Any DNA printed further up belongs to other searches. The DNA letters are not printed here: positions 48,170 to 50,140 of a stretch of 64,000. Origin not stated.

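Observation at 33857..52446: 18.6-kb translationally coupled 12-gene pseudopilin / T2SS-like operon headed by a double-FHA membrane protein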

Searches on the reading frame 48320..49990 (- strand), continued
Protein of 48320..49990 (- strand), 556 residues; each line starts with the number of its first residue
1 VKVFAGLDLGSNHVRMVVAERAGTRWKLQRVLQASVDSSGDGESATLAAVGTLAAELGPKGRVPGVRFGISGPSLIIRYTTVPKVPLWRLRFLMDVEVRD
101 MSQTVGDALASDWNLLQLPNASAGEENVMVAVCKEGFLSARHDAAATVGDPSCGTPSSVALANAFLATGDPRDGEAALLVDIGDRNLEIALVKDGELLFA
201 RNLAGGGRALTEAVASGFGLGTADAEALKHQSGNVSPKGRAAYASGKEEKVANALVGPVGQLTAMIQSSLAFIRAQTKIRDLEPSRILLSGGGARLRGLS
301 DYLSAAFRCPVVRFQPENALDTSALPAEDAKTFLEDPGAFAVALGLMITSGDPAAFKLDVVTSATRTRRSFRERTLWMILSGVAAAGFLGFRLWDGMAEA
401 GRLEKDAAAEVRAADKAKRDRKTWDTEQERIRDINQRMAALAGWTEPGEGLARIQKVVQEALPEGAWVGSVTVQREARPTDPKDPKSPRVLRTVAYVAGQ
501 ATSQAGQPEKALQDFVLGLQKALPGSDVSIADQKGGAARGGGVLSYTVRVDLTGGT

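Call 79: search_protein_families(library=pfam, max_evalue=0.001, proteins=[L051:29-715:+, L051:747-1973:+, L051:1970-3472:+, L051:3465-4319:+, L051:4330-5241:+, L051:5293-6903:-, L051:7826-9982:+])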
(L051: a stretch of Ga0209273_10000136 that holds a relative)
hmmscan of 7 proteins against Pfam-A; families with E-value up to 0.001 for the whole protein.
L051:29-715:+ (228 aa): 0 families

L051:747-1973:+ (408 aa): 3 families
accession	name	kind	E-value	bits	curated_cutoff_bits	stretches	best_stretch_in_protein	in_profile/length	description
PF13614.12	AAA_31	-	2e-19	70.7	27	1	141-303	2-167/177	AAA domain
PF01656.29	CbiA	-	5.4e-07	30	25.4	1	144-306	2-68/125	CobQ/CobB/MinD/ParA nucleotide binding domain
PF10609.15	ParA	-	2.3e-05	24.4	27.1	1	141-192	4-54/246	NUBPL iron-transfer P-loop NTPase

L051:1970-3472:+ (500 aa): 2 families
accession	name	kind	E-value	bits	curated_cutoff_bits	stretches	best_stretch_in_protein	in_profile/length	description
PF00437.27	T2SSE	-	3e-63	214.1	24.9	1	144-418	4-273/370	Type II/IV secretion system protein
PF00005.33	ABC_tran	-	0.00024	22.2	25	1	264-306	4-46/137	ABC transporter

L051:3465-4319:+ (284 aa): 1 family
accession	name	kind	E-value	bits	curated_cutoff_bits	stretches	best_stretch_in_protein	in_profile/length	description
PF00482.28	T2SSF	-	2.8e-13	50.4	25.2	1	117-240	2-122/125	Type II secretion system (T2SS), protein F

L051:4330-5241:+ (303 aa): 1 family
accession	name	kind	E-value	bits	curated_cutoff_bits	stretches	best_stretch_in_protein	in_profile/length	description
PF00482.28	T2SSF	-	3.4e-14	53.3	25.2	1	157-284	2-124/125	Type II secretion system (T2SS), protein F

L051:5293-6903:- (536 aa): 1 family
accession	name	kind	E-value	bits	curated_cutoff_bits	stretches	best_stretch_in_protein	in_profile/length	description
PF14312.12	FG-GAP_2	-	1.8e-72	239.8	23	7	148-191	6-49/49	FG-GAP repeat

L051:7826-9982:+ (718 aa): 2 families
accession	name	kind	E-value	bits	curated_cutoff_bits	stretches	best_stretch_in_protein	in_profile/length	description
PF00498.31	FHA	-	1.7e-17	64.1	20.7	1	88-150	2-67/67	FHA domain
PF16697.10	Yop-YscD_cpl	-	1e-13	51.8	33.2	1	69-159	1-93/94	Inner membrane component of T3SS, cytoplasmic domain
